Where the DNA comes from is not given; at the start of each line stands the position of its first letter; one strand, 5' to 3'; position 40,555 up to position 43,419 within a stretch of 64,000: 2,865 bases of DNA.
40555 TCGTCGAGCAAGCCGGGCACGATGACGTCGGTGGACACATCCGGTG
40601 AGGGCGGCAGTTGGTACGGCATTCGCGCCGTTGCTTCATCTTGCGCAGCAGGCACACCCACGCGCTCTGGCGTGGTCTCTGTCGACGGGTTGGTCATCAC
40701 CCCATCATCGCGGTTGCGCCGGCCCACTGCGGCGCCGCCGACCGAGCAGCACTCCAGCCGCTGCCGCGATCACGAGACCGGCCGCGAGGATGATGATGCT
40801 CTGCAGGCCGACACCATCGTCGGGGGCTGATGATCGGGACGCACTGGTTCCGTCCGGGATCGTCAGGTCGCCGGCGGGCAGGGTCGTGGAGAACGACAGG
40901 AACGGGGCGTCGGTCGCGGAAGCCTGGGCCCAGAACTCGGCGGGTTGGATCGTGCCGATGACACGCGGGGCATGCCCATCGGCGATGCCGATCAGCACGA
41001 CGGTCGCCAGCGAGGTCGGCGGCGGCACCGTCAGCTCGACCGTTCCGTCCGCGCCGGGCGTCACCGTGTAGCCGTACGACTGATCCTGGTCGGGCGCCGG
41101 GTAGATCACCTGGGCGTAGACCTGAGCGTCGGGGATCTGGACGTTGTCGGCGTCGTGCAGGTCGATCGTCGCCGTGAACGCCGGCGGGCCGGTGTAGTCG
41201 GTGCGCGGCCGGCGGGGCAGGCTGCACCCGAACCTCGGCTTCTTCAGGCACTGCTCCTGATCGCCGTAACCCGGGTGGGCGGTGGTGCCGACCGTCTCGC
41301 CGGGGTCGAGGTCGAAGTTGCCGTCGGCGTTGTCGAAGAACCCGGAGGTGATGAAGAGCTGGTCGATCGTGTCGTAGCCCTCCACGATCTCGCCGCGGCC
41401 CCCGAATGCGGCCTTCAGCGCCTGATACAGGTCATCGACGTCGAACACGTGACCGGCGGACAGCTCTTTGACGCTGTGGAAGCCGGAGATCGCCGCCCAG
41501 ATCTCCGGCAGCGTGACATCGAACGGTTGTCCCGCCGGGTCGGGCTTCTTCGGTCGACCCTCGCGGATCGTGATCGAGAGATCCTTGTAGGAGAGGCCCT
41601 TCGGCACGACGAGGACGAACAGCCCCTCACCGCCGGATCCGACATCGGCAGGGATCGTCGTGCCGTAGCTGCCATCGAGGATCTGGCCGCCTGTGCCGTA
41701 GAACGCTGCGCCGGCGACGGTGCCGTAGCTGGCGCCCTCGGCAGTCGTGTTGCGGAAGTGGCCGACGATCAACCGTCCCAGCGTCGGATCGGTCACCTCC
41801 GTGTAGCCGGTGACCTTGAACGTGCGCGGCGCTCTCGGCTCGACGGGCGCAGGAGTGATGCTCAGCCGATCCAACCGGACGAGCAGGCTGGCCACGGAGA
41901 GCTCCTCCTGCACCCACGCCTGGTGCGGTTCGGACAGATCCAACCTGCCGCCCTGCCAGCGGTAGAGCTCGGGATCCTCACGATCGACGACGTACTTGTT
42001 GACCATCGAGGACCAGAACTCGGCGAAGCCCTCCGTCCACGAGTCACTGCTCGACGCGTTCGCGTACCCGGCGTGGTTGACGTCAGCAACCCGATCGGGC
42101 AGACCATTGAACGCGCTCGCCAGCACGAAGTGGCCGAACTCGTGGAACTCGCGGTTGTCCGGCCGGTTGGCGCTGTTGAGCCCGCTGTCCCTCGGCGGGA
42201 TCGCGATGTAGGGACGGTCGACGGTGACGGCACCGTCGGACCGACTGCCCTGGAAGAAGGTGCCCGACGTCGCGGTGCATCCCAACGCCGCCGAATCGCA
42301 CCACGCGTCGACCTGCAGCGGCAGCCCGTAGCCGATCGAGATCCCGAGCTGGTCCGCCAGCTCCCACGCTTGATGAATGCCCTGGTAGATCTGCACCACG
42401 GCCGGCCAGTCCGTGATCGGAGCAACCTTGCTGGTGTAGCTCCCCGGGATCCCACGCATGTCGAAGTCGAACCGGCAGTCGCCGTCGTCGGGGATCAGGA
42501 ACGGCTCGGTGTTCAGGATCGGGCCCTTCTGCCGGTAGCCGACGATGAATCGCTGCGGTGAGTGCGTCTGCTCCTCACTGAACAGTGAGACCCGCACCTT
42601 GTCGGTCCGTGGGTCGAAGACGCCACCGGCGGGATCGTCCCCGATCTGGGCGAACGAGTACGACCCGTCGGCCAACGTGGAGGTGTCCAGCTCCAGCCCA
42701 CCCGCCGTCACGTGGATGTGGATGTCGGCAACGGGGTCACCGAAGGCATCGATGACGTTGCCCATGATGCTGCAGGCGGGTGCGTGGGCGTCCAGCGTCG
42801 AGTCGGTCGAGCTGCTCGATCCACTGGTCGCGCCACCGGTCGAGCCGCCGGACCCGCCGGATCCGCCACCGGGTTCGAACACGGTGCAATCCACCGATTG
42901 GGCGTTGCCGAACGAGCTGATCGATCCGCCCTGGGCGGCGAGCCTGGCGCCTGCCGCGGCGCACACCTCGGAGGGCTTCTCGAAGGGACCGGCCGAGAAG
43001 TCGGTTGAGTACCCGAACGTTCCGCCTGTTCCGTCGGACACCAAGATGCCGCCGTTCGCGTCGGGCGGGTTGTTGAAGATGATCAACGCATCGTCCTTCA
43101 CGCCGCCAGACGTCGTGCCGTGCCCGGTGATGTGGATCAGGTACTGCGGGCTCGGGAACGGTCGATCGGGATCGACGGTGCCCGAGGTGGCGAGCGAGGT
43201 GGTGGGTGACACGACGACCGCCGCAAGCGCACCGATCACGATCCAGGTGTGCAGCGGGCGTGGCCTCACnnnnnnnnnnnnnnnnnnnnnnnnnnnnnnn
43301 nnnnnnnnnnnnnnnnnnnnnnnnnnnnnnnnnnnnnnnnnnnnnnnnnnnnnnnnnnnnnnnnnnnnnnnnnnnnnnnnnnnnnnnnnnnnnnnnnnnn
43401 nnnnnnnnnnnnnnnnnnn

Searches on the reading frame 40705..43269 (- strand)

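Call 3: search_protein_families(library=pfam, proteins=[window:40705-43269:-], max_evalue=0.01)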
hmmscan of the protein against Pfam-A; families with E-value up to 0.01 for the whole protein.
window:40705-43269:- (854 aa): 1 family
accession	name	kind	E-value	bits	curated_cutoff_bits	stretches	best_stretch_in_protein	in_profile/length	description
PF13620.12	CarboxypepD_reg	-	1.1e-05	26.1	32.3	1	167-209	1-45/82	Carboxypeptidase regulatory-like domain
